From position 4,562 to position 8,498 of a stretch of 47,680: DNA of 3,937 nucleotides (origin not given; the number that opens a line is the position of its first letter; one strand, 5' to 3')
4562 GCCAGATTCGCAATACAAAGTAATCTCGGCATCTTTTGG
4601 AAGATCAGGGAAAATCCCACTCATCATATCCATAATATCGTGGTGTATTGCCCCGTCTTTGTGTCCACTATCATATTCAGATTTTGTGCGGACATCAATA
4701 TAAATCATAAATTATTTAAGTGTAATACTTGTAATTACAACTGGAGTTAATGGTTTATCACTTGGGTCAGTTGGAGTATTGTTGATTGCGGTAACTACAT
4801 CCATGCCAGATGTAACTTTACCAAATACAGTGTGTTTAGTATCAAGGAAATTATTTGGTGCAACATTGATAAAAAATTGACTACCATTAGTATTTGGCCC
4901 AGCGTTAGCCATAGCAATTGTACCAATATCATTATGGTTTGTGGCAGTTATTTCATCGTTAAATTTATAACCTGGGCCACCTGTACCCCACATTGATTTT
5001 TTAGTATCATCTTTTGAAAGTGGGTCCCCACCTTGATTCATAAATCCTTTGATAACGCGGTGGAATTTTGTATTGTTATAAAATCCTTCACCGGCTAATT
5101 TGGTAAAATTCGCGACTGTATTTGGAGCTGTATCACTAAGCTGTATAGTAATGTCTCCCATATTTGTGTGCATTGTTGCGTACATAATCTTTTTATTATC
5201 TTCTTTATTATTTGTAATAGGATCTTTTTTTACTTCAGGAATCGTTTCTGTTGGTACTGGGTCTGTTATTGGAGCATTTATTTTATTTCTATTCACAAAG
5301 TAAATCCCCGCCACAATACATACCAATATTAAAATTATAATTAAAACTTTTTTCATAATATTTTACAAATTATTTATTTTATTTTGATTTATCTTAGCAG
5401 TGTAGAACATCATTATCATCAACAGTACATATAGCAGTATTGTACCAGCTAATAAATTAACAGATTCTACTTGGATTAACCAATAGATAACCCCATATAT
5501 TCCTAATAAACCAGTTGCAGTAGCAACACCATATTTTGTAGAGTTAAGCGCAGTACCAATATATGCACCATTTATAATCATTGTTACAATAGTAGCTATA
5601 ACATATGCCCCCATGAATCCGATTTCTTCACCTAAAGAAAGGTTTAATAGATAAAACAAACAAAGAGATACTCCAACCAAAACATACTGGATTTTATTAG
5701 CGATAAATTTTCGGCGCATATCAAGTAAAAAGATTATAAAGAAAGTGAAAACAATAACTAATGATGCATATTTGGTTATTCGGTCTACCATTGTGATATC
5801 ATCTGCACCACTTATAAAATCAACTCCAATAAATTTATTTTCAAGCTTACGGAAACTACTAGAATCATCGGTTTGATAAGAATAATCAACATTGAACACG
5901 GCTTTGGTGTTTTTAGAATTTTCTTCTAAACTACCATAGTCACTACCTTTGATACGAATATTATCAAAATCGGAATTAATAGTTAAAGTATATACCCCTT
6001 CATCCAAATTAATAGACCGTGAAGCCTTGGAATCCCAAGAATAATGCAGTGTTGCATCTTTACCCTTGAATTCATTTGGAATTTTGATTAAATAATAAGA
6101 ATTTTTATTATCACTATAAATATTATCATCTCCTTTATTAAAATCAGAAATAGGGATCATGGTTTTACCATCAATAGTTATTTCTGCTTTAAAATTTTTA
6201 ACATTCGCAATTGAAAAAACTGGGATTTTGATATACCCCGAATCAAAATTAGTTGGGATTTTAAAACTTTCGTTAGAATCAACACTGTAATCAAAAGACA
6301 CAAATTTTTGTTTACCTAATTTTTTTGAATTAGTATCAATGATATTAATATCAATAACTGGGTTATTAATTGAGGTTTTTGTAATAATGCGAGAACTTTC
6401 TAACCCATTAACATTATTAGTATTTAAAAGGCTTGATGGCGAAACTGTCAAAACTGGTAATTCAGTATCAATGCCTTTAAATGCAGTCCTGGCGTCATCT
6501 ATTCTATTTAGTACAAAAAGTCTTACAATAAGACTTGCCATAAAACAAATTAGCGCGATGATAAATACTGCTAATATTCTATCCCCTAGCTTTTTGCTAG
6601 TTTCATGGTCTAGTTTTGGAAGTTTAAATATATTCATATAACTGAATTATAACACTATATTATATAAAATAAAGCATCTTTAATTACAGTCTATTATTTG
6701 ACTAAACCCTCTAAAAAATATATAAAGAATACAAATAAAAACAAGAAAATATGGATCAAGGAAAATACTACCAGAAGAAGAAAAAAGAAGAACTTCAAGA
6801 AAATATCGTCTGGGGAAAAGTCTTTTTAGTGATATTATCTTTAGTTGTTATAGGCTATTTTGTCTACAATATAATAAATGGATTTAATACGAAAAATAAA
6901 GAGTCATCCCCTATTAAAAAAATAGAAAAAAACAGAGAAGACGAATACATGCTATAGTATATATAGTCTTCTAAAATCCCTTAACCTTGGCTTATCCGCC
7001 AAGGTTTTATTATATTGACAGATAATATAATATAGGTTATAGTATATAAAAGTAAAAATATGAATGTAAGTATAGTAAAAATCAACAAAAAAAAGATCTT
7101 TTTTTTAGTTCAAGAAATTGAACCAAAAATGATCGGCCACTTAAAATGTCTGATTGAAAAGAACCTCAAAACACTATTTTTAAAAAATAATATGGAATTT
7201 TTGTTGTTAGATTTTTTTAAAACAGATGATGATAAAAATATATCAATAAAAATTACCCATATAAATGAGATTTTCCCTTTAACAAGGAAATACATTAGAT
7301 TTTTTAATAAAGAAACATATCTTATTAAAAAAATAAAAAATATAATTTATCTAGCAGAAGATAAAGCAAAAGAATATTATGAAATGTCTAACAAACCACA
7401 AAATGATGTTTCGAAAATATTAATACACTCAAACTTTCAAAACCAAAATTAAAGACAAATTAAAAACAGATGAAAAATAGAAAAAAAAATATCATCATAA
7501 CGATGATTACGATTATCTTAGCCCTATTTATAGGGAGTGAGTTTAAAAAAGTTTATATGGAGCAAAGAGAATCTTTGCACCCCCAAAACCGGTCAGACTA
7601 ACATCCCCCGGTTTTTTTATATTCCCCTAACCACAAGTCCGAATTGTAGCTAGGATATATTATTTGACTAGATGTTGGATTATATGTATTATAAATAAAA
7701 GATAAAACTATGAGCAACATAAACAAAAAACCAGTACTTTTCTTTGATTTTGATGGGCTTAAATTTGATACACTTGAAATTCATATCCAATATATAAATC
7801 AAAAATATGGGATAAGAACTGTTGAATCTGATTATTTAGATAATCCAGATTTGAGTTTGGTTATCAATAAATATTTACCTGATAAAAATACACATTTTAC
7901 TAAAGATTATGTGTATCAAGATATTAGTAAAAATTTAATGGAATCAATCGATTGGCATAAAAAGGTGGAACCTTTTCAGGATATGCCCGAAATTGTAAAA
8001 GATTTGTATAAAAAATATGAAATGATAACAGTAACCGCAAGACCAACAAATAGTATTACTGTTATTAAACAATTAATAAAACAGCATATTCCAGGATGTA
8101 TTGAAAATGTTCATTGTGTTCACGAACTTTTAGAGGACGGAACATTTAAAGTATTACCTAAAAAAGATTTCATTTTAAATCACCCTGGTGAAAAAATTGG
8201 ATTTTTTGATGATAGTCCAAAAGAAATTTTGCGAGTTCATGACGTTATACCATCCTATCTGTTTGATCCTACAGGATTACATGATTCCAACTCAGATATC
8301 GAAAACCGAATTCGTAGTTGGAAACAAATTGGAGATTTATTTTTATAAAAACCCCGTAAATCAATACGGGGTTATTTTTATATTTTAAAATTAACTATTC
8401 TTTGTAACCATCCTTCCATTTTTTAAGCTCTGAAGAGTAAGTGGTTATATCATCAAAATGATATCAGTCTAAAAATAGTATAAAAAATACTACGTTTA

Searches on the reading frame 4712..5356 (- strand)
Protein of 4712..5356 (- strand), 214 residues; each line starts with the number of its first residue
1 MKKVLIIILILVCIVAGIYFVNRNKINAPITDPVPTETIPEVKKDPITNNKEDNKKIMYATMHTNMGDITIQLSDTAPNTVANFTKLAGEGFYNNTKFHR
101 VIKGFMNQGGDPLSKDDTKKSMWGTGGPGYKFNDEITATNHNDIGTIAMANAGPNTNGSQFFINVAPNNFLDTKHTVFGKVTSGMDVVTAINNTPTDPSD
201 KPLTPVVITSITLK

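Call 7: search_protein_families(library=pfam, proteins=[window:4712-5356:-], max_evalue=1)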
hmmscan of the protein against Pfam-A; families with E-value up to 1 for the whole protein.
window:4712-5356:- (214 aa): 3 families
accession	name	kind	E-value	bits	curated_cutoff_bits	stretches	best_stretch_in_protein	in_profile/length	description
PF00160.26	Pro_isomerase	-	1.8e-52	178.2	21.7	1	60-212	2-158/159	Cyclophilin type peptidyl-prolyl cis-trans isomerase/CLD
PF13334.11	DUF4094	-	0.084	13.8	24.5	1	5-64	4-66/90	Domain of unknown function (DUF4094)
PF20380.3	DUF6675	-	0.18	11.4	27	1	2-82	3-79/254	Family of unknown function (DUF6675)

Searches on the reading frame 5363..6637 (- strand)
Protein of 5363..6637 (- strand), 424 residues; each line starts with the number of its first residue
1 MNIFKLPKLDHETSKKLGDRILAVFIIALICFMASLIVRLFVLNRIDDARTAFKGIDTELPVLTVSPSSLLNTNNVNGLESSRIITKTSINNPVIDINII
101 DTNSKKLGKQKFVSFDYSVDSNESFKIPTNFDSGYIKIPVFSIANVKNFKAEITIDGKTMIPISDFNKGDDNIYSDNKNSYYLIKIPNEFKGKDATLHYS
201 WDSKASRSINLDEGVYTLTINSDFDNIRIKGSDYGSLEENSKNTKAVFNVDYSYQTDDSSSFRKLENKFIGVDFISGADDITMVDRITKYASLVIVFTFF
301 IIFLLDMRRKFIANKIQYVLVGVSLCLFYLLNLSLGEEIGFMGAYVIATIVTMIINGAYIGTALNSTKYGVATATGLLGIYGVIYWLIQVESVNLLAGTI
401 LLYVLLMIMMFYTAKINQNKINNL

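Call 7: search_protein_families(library=pfam, proteins=[window:5363-6637:-], max_evalue=1)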
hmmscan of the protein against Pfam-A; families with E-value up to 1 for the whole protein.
window:5363-6637:- (424 aa): 2 families
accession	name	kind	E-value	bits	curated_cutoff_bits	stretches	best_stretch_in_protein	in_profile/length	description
PF06123.17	CreD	-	7.4e-44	150.7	23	1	249-417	257-426/428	Inner membrane protein CreD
PF08267.18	Meth_synt_1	-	0.15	12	27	1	204-287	194-275/313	Cobalamin-independent synthase, N-terminal domain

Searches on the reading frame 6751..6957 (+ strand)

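Call 7: search_protein_families(library=pfam, proteins=[window:6751-6957:+], max_evalue=1)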
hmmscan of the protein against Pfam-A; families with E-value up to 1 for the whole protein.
window:6751-6957:+ (68 aa): 8 families
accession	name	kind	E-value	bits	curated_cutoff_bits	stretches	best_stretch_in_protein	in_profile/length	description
PF14093.11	DUF4271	-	0.0065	16.8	29.7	1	5-50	34-78/206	Domain of unknown function (DUF4271)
PF01741.23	MscL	-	0.0073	17.1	27.4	1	11-59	61-109/123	Large-conductance mechanosensitive channel, MscL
PF06724.16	DUF1206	-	0.012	16.1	26.2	1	21-45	44-68/70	Domain of Unknown Function (DUF1206)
PF12650.12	DUF3784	-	0.014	16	28.1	1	24-52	5-33/94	Domain of unknown function (DUF3784)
PF25044.1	DUF7789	-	0.026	14.9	25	1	15-50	69-102/129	Domain of unknown function (DUF7789)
PF14163.11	SieB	-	0.11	12.5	26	1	24-64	33-73/147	Super-infection exclusion protein B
PF04277.18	OAD_gamma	-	0.13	13.4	27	1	24-60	14-50/76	Oxaloacetate decarboxylase, gamma chain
PF05961.16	Chordopox_A13L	-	0.15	12.8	24.1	1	23-61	4-43/69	Chordopoxvirus A13L protein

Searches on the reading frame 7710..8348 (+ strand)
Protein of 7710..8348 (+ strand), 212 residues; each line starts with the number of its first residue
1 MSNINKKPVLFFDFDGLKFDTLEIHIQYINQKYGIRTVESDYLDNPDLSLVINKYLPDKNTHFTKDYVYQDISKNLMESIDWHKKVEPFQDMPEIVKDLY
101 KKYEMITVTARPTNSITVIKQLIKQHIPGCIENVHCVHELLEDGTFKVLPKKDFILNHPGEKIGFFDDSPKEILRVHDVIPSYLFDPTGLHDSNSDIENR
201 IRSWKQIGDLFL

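Call 7: search_protein_families(library=pfam, proteins=[window:7710-8348:+], max_evalue=1)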
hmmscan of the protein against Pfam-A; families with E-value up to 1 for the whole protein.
window:7710-8348:+ (212 aa): 3 families
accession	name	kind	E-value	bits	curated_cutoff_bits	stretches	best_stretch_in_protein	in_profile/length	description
PF13419.12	HAD_2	-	5.7e-05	23.8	23.8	1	11-117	2-110/178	Haloacid dehalogenase-like hydrolase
PF06941.18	NT5C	-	0.00011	22.6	24.8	1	8-173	2-140/180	5' nucleotidase, deoxy (Pyrimidine), cytosolic type C protein (NT5C)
PF17021.10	Mei5_like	-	0.021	15.3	32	1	86-153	41-108/118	Putative double-strand recombination repair-like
